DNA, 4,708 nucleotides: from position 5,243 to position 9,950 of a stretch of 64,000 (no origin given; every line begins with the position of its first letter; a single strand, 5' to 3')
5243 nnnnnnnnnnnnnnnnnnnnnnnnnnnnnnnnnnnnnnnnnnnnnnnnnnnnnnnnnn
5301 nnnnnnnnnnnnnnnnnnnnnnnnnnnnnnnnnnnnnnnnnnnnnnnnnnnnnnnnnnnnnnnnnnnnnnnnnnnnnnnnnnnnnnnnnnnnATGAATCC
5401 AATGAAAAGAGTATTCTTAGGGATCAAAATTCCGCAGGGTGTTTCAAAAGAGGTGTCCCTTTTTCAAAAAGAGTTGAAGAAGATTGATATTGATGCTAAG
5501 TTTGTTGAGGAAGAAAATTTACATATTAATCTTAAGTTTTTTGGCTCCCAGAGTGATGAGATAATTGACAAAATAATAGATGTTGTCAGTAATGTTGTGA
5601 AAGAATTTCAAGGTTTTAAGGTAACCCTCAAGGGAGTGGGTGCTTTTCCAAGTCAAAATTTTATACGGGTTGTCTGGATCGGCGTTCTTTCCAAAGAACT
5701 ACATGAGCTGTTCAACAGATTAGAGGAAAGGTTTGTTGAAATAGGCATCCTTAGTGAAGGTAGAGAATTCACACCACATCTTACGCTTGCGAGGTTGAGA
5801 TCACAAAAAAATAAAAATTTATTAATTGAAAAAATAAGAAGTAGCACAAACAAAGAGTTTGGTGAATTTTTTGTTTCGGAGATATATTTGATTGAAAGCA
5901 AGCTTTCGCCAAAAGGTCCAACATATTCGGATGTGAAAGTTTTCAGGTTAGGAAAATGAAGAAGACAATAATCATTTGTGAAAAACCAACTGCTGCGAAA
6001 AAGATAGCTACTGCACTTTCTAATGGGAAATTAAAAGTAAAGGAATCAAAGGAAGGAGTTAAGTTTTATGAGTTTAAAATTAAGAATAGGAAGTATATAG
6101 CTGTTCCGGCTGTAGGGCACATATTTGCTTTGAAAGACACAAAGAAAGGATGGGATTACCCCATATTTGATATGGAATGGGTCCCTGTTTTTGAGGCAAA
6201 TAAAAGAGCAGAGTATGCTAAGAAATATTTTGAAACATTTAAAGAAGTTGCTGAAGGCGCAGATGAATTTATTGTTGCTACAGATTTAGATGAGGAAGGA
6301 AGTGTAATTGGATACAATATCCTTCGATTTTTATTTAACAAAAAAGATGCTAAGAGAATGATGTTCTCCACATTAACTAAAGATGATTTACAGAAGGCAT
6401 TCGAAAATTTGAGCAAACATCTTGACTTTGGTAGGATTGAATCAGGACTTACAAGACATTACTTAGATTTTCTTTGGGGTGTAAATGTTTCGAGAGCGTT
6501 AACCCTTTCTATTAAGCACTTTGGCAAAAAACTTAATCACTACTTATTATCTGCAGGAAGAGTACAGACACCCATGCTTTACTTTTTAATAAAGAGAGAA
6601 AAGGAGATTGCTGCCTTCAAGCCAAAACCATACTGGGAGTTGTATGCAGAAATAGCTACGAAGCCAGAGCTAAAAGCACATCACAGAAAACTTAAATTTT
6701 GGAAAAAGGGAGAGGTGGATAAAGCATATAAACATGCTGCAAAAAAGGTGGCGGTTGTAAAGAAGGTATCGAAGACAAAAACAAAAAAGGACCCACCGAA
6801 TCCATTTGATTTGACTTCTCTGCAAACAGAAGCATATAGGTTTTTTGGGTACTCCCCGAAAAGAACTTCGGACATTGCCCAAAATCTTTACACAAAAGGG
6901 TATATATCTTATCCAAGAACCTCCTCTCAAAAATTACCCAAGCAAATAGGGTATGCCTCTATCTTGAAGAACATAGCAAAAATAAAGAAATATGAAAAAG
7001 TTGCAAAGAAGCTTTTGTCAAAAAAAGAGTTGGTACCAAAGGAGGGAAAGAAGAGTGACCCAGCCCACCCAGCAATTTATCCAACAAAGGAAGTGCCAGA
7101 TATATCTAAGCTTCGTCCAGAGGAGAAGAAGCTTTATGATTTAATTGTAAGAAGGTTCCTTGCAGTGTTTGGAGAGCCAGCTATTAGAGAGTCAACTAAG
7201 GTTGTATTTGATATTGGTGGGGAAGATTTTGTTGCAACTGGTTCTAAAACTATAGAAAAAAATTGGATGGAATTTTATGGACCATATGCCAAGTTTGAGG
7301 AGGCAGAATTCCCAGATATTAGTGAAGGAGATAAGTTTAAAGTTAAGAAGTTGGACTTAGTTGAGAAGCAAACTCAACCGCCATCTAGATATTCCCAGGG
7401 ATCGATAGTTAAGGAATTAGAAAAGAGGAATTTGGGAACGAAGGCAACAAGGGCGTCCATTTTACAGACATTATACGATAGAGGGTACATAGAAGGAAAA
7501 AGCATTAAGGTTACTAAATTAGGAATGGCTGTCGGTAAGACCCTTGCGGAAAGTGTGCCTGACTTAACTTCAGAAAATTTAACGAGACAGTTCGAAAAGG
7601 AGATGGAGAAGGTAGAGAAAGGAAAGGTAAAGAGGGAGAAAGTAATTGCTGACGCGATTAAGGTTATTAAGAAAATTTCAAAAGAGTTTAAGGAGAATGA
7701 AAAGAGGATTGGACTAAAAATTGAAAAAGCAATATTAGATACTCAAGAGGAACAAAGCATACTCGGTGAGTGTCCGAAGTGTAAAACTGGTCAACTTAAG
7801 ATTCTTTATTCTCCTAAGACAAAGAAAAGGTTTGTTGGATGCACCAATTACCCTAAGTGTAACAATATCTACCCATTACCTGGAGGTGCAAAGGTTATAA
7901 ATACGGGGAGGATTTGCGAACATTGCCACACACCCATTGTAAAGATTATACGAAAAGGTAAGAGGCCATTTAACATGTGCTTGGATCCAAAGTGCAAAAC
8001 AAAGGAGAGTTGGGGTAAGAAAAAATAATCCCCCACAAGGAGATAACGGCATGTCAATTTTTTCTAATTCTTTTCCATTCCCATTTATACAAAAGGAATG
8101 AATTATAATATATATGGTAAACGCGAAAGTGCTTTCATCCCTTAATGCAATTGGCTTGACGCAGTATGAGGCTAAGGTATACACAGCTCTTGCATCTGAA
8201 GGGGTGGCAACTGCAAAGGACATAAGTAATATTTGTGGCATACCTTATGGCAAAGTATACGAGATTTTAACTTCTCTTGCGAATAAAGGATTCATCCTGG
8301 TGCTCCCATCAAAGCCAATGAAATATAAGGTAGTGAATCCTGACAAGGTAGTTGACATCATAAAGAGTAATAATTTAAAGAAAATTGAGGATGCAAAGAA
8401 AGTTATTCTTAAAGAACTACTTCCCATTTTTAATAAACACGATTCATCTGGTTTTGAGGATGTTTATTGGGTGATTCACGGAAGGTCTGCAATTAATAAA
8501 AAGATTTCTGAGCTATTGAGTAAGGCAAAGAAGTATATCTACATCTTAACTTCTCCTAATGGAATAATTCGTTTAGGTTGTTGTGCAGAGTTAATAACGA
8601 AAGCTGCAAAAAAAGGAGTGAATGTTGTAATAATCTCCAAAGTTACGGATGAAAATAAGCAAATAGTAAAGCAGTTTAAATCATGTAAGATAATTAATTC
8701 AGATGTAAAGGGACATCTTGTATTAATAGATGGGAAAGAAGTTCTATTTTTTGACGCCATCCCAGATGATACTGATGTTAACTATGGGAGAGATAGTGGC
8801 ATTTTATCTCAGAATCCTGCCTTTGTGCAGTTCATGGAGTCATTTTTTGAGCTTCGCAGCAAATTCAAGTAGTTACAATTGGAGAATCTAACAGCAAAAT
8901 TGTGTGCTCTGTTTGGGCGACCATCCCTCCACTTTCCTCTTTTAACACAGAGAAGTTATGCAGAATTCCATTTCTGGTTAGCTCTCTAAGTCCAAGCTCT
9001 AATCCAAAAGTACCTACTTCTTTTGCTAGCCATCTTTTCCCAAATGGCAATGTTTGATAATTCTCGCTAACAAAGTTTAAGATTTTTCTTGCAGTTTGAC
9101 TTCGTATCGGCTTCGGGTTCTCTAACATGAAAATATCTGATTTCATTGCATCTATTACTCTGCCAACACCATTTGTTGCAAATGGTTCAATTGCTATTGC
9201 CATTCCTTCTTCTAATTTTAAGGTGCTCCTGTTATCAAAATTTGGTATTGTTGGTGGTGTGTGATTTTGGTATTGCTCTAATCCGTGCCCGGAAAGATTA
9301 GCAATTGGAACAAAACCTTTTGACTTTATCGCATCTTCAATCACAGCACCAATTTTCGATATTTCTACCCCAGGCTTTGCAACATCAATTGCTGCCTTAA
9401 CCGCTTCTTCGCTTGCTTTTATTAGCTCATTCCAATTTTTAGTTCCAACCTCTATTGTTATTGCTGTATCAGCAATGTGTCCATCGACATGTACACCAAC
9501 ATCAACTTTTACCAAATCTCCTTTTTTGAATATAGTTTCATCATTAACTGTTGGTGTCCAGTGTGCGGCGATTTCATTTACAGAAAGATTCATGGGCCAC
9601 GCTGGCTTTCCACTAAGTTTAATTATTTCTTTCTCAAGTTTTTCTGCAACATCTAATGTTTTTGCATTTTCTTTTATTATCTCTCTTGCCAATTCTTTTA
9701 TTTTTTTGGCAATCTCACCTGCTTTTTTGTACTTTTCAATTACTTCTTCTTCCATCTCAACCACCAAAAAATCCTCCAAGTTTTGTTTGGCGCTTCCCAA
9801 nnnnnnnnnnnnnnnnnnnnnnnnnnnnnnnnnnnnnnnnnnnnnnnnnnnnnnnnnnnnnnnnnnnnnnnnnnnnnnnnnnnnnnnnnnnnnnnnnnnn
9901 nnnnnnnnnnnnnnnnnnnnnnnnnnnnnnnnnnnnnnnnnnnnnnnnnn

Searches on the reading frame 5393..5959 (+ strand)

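Call 66: search_protein_families(library=pfam, proteins=[window:5393-5959:+], max_evalue=0.0001)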
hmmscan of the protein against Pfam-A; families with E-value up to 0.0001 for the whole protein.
window:5393-5959:+ (188 aa): 3 families
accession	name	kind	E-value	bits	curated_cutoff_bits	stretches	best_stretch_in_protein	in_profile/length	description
PF02834.22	LigT_PEase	-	2.4e-24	85.8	23.3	2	11-95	1-87/87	LigT like Phosphoesterase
PF13563.12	2_5_RNA_ligase2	-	4e-18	66.3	27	1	38-169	21-148/152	2'-5' RNA ligase superfamily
PF10469.15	AKAP7_NLS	-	1.2e-14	55.2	24.4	1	9-178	5-200/208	AKAP7 2'5' RNA ligase-like domain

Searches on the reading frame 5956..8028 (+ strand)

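Call 66: search_protein_families(library=pfam, proteins=[window:5956-8028:+], max_evalue=0.0001)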
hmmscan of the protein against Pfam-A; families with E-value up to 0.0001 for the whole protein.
window:5956-8028:+ (690 aa): 3 families
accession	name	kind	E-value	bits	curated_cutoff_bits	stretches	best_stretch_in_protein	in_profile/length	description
PF01131.25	Topoisom_bac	-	3.8e-128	428.4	35.1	1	157-564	3-410/411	DNA topoisomerase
PF01751.28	Toprim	-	9.8e-14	51.7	23.1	1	4-138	1-94/96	Toprim domain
PF01396.24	Zn_ribbon_Top1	-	1.3e-08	34.9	32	1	604-642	2-37/39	Topoisomerase DNA binding C4 zinc finger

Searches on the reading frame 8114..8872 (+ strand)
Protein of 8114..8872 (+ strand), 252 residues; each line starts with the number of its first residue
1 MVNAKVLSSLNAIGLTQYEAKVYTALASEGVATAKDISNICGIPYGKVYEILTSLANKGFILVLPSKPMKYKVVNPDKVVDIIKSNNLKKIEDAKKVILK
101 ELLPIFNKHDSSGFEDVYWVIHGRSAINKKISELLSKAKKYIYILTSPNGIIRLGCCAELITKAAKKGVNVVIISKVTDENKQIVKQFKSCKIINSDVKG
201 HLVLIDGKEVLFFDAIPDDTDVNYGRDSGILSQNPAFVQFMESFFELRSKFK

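Call 66: search_protein_families(library=pfam, proteins=[window:8114-8872:+], max_evalue=0.0001)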
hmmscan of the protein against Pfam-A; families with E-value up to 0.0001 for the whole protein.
window:8114-8872:+ (252 aa): 2 families
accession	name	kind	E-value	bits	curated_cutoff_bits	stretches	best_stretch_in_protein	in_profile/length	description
PF01978.25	TrmB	-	1.7e-22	79.4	25.6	1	10-76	1-67/68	Sugar-specific transcriptional regulator TrmB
PF11495.14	Regulator_TrmB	-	1.2e-07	31.7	22.2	1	119-221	3-103/233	Archaeal transcriptional regulator TrmB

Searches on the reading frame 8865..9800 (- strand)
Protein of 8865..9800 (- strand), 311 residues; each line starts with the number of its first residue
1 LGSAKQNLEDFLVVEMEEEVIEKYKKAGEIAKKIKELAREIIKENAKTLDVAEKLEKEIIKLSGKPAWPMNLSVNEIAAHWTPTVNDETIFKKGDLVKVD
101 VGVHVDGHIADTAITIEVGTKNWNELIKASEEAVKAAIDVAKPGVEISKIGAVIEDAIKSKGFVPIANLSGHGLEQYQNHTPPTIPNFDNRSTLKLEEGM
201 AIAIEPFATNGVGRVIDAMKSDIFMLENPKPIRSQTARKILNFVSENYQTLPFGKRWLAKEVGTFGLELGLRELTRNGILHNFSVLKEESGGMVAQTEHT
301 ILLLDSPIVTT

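Call 66: search_protein_families(library=pfam, proteins=[window:8865-9800:-], max_evalue=0.0001)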
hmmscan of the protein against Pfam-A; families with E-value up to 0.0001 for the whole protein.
window:8865-9800:- (311 aa): 1 family
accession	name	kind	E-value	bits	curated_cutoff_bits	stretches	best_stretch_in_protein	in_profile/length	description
PF00557.29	Peptidase_M24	-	1.2e-33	117.1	23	1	22-208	1-189/208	Metallopeptidase family M24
